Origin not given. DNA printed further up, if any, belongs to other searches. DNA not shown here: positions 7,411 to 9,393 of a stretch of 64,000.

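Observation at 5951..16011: Split PEP-synthase/rifampin-phosphotransferase-like kinase co-clustered with a three-part biotin-dependent carboxylase, UPF0261, HD hydrolase and a CoA ligase: candidate novel ATP-dependent phosphorylation-carboxylation system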

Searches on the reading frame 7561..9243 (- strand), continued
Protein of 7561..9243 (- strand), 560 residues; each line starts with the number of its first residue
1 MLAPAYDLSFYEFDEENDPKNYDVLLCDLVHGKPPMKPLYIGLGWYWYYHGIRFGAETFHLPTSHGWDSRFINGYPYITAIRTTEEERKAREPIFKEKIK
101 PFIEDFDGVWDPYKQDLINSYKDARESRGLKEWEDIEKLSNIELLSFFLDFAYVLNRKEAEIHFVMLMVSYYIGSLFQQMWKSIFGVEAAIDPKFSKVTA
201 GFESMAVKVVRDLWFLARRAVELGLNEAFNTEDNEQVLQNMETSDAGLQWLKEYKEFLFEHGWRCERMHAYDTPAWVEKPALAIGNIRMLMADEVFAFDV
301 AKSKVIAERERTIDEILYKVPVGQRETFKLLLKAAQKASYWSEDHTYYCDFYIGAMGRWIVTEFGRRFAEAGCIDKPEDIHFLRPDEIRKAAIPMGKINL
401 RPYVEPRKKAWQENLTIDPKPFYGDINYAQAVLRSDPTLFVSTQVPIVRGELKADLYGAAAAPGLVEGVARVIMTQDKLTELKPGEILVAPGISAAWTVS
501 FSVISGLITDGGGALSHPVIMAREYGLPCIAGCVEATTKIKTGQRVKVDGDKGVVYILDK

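Call 20: search_dna_similar(query=window:7561-9243:-, collection=plasmids, mode=protein, max_rows=30)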
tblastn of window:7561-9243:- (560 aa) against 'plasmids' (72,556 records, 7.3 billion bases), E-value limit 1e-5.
Records with a match: 220; places in all: 253; records where one place covers at least 80% of the query: 11.
Best place of each record, by identity: <60% 220.
By first word of the organism name: Streptomyces 24; Rhodococcus 16; Deinococcus 15; Pseudoalteromonas 14; Bacillus 13; Sphingobium 13; Leisingera 12; Klebsiella 8; Vibrio 6; Acinetobacter 6; and 53 more.
By predicted mobility (MOB-suite, as given by PLSDB): non-mobilizable 179; mobilizable 25; conjugative 16.
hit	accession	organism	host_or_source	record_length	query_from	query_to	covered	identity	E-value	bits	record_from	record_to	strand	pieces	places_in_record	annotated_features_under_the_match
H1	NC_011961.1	Thermomicrobium roseum DSM 5159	-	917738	16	559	97%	27.7%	4e-48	187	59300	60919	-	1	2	PEP-utilizing enzyme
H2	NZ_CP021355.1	Rhodococcus oxybenzonivorans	river sediment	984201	6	560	99%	25.4%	1e-35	150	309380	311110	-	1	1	PEP-utilizing enzyme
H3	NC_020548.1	Azoarcus sp. KH32C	-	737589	15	558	97%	25.8%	4e-35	148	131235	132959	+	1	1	PEP-utilizing enzyme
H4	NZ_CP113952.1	Rhodococcus sp. JS3073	culture,soil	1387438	59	560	90%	27.5%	1e-37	156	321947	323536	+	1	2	record has no annotation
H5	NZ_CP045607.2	Bacillus cereus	Whole organism,soil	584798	30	556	94%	25.6%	4e-45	178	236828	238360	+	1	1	PEP-utilizing enzyme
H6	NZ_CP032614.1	Bacillus thuringiensis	single cell,soil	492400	30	556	94%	25.4%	3e-44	176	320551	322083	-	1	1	PEP-utilizing enzyme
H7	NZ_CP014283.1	Bacillus thuringiensis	cell culture,soil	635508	30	556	94%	25.4%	3e-44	176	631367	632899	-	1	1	PEP-utilizing enzyme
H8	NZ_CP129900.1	Rhodococcus ruber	soil,bacterial genome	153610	10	559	98%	24.1%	1e-33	144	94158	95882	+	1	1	PEP-utilizing enzyme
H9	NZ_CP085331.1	Haladaptatus salinisoli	cell culture,saline soil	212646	56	560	90%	25.0%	1e-32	141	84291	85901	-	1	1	PEP-utilizing enzyme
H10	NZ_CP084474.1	Natrinema sp. DC36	cell culture,sediment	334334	56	560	90%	24.4%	1e-25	119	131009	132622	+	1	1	PEP-utilizing enzyme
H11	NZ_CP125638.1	Rhizobium leguminosarum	Phaseolus vulgaris,Pure culture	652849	192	558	66%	30.5%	3e-33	143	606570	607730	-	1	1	PEP-utilizing enzyme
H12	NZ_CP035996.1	Bacillus mycoides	cell culture,soil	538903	61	559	89%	21.7%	2e-22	109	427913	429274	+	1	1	PEP/pyruvate-binding domain-containing protein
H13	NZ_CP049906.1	Diaphorobacter sp. HDW4B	single bacterial strain,Hydrophilus ...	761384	156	560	72%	25.7%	2e-19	100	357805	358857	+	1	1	PEP-utilizing enzyme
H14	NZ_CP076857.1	Mycobacterium avium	Homo sapiens,sputum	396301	130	558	77%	23.7%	3e-10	71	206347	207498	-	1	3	PEP-utilizing enzyme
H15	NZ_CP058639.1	Rhodococcus sp. ZPP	cell culture,soil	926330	216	560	62%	29.2%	9e-21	104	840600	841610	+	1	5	PEP/pyruvate-binding domain-containing protein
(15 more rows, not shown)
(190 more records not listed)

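Call 21: get_annotated_region(hit=H3, flank=12000)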
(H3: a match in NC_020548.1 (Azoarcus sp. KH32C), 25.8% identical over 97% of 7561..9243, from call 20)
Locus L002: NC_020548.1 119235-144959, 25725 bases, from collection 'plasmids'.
description: Azoarcus sp. KH32C plasmid pAZKH, complete sequence
organism: Azoarcus sp. KH32C (NCBI taxid 748247)
taxonomy: Bacteria; Pseudomonadota; Betaproteobacteria; Rhodocyclales; Zoogloeaceae; Azoarcus; Azoarcus sp. KH32C
host: -; source: -; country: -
typing (MOB-suite, as given by PLSDB): mobilizable; replicon rep_cluster_432; relaxase MOBP
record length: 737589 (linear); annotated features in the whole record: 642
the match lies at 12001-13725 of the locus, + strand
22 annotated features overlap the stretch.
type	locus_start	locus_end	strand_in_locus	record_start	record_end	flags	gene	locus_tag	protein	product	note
CDS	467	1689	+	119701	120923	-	-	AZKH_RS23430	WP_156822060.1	IS3 family transposase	-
CDS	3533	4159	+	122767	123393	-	-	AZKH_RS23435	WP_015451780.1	LysE family translocator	-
CDS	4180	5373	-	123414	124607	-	prpF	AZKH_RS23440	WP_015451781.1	2-methylaconitate cis-trans isomerase PrpF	GO:0019629 - propionate catabolic process, 2-methylcitrate cycle [Evidence IEA]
CDS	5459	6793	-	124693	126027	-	-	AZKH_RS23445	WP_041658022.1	tryptophan 7-halogenase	-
CDS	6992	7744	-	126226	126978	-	-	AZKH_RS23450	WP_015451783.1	DUF5602 domain-containing protein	-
CDS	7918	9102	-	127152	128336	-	-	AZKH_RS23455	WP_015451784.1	SRPBCC family protein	-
CDS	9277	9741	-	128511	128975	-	-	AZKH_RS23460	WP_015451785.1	pyridoxamine 5'-phosphate oxidase family protein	-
CDS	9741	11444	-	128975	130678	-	-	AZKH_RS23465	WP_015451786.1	sigma-54-dependent Fis family transcriptional regulator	-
CDS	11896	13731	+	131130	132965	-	-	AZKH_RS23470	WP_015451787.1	PEP-utilizing enzyme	GO:0016310 - phosphorylation [Evidence IEA]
CDS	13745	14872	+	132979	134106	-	-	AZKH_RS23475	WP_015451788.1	PEP/pyruvate-binding domain-containing protein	-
CDS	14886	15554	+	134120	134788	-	-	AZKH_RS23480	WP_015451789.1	CBS domain-containing protein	-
CDS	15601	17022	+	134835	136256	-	ppcB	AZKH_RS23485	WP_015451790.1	phenylphosphate carboxylase subunit beta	-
CDS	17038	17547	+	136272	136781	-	ppcD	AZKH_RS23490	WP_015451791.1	phenylphosphate carboxylase subunit delta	-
CDS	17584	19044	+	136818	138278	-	ppcA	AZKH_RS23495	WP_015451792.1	phenylphosphate carboxylase subunit alpha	-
CDS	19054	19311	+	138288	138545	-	ppcG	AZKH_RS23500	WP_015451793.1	phenylphosphate carboxylase subunit gamma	-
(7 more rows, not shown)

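Call 22: get_annotated_region(hit=H2, flank=12000)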
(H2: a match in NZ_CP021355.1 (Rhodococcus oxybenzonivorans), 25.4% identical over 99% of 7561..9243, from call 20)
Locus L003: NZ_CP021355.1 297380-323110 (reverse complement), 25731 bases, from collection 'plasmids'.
description: Rhodococcus oxybenzonivorans strain S2-17 plasmid pRB98, complete sequence
organism: Rhodococcus oxybenzonivorans (NCBI taxid 1990687)
taxonomy: Bacteria; Actinomycetota; Actinomycetes; Mycobacteriales; Nocardiaceae; Rhodococcus; Rhodococcus oxybenzonivorans
host: -; source: river sediment; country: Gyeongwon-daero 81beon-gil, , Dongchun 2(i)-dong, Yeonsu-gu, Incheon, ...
typing (MOB-suite, as given by PLSDB): mobilizable; relaxase MOBP
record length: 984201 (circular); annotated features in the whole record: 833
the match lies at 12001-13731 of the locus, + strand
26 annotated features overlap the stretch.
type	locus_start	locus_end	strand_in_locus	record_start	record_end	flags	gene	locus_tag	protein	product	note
CDS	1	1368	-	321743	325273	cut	-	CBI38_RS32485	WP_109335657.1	serine/threonine-protein kinase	GO:0006468 - protein phosphorylation [Evidence IEA]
CDS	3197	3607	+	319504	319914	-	-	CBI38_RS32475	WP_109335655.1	hypothetical protein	-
CDS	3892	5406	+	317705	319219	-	-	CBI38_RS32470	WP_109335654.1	toluene monooxygenase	-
CDS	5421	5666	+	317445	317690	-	-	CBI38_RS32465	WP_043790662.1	toluene-4-monooxygenase system B family protein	-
CDS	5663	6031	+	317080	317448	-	-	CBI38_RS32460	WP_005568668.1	Rieske 2Fe-2S domain-containing protein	-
CDS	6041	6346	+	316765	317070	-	-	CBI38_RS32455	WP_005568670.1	MmoB/DmpM family protein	GO:0006725 - cellular aromatic compound metabolic process [Evidence IEA]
CDS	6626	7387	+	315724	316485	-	-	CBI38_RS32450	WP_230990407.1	toluene hydroxylase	-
CDS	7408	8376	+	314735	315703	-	-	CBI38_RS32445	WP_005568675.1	2Fe-2S iron-sulfur cluster binding domain-containing protein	-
CDS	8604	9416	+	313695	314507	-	-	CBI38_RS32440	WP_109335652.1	IclR family transcriptional regulator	GO:0006355 - regulation of DNA-templated transcription [Evidence IEA]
CDS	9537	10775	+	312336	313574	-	-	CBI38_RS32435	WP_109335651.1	cytochrome P450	-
CDS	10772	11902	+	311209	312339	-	-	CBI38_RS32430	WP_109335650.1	PEP/pyruvate-binding domain-containing protein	-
CDS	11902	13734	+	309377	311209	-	-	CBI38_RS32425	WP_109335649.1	PEP-utilizing enzyme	GO:0016310 - phosphorylation [Evidence IEA]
CDS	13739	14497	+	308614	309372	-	-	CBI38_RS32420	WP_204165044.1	SDR family oxidoreductase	-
CDS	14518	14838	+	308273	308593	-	-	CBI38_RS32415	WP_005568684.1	2Fe-2S iron-sulfur cluster-binding protein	-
CDS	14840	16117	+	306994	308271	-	-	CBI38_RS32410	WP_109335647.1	FAD-dependent oxidoreductase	-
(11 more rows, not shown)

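Call 38: find_related_loci(query=A1, collection=genome_contigs, flank=10000)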
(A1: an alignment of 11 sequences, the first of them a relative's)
Query A1 (560 aa) in genome_contigs; peptide patterns used: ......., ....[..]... (x = any residue, [..] = any of these).
111 stretches matched a pattern; 56 encode a relative of the query (tblastn E <= 1e-3); 54 distinct loci.
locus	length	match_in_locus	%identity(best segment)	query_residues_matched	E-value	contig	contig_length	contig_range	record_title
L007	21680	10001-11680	77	1-560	0e+0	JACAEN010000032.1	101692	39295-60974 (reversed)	MAG: Chloroflexota bacterium isolate L.E.CH.35 k119_963278, whole genome shotgun sequence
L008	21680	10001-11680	74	1-560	0e+0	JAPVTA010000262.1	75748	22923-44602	MAG: Thermodesulfobacteriota bacterium isolate MW3_metabat.11 k97_910747, whole genome shotgun sequence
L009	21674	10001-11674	75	1-558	0e+0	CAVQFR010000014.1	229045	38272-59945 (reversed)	MAG: uncultured delta proteobacterium isolate MFD05942.bin.3.282 genome assembly, contig: contig_17369, whole genome sho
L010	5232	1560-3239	74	1-560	0e+0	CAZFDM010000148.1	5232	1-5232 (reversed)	MAG TPA_asm: uncultured Syntrophaceae bacterium isolate SRP231805_co4_41 genome assembly, contig: k141_46520, whole geno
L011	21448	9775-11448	73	1-558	0e+0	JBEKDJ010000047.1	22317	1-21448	MAG: Thermodesulfobacteriota bacterium isolate SPRUCE 180 SPRUCE_180_47, whole genome shotgun sequence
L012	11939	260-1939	73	1-560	0e+0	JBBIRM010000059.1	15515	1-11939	MAG: Deltaproteobacteria bacterium isolate SIF170217_bin_35 NODE_4061_length_15515_cov_4.677620, whole genome shotgun se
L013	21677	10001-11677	73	1-559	0e+0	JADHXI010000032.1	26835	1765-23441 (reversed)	MAG: Desulfobacteraceae bacterium isolate BS750m-G49 BS-750m-C2331, whole genome shotgun sequence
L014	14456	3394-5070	73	1-559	0e+0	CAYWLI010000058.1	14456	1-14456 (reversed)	MAG TPA_asm: uncultured Thermodesulfobacteriota bacterium isolate binchicken_co163_443 genome assembly, contig: NODE_631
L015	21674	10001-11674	72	1-558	0e+0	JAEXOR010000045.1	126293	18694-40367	MAG: Bacillota bacterium isolate OH_HBrB_152 k127_2406482, whole genome shotgun sequence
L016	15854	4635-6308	72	1-558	0e+0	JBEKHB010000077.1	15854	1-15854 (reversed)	MAG: Syntrophorhabdales bacterium isolate SPRUCE 267 SPRUCE_267_77, whole genome shotgun sequence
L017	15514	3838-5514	71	1-559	0e+0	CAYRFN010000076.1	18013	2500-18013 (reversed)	MAG TPA_asm: uncultured Desulfobacteraceae bacterium isolate SRP323688_co1_105 genome assembly, contig: NODE_5094_length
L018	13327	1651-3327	71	1-559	0e+0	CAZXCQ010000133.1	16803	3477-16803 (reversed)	MAG TPA_asm: uncultured Desulfobacteraceae bacterium isolate SRP323688_co1_244 genome assembly, contig: NODE_5511_length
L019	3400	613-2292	71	1-560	0e+0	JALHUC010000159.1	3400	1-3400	MAG: bacterium isolate PFL40 seq_937198, whole genome shotgun sequence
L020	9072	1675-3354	68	1-560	0e+0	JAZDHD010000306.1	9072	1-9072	MAG: Pseudomonadota bacterium isolate MEGAHIT-group-0.299 k141_9018475, whole genome shotgun sequence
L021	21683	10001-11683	68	1-560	0e+0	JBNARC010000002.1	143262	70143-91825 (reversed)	MAG: Moorellales bacterium isolate Kamch4316-2DMB-05 bin25.fa-2, whole genome shotgun sequence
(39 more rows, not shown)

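Call 63: predict_structure(alignment_id=A1)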
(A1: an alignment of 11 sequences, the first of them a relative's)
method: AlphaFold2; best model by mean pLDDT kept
length: 560 residues; sequences in the alignment: 11
mean_pLDDT: 48.1   pTM: 0.43
mean pLDDT of the five models: 48.1, 47.5, 46.8, 44.6, 44.1
residues with pLDDT >= 90: 16; 70-90: 71; 50-70: 170; < 50: 303
segments of 3 or more residues with pLDDT < 50: 1-88, 151-157, 263-278, 343-363, 383-386, 391-397, 410-560
pLDDT, mean of each block of 10 residues (from residue 1): 24 30 23 24 29 31 28 26 42 59 66 64 62 55 52 47 58 63 69 60 53 78 87 86 92 80 38 45 67 58 69 88 86 67 46 38 54 62 49 50 58 35 28 29 23 25 26 35 33 28 24 24 24 29 35 35
secondary structure, 60 per line:
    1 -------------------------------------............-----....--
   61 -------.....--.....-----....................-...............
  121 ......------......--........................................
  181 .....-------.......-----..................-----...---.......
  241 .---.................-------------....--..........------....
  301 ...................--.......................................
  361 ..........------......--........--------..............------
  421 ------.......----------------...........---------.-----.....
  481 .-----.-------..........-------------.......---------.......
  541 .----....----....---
elements in order: H38-49 H55-58 E68-72 E75-79 H85-104 H106-126 H133-138 H141-185 H193-199 H205-222 H234-241 H245-261 H275-278 H281-290 H297-319 H322-370 H377-382 H385-392 H401-414 H427-433 H450-460 H476-481 H495-504 H518-524 H534-541 E546-549 E554-557

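Call 66: find_encoding_contigs(protein=P0005, flank=10000, max_places=2)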
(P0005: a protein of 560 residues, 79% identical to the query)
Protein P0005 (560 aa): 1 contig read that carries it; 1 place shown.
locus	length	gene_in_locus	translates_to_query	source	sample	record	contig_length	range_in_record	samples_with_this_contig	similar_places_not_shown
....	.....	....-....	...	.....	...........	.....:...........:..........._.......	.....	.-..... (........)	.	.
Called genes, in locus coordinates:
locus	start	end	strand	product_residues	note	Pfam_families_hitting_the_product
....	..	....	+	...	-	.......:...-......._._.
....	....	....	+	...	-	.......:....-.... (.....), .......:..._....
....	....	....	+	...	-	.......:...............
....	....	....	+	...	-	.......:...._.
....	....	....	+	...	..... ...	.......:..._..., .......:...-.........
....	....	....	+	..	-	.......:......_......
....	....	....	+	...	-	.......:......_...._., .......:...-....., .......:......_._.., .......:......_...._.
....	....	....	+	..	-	-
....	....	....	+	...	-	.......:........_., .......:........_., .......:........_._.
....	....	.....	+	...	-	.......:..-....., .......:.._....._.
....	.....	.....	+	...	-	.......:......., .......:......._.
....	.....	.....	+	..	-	-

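Call 67: find_encoding_contigs(protein=P0003, flank=10000, max_places=2)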
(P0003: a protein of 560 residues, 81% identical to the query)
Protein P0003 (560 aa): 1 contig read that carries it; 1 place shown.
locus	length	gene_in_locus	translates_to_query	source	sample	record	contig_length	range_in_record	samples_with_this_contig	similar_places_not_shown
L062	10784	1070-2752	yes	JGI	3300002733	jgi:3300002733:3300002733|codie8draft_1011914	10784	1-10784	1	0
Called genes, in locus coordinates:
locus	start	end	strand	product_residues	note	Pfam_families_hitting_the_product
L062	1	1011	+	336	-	?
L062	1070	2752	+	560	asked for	PF27448:Rph_4th, PF00391:PEP-utilizers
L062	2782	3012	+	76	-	PF00364:Biotin_lipoyl, PF25984:BSH_YknX (faint)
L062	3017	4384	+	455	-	PF00289:Biotin_carb_N, PF02222:ATP-grasp, PF02786:CPSase_L_D2, PF02785:Biotin_carb_C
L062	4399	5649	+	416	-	PF06792:UPF0261, PF23189:UPF0261_C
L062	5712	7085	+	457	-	PF00682:HMGL-like (weak), PF02436:PYC_OADA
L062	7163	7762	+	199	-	PF00857:Isochorismatase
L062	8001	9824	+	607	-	-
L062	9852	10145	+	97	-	PF02597:ThiS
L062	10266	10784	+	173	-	?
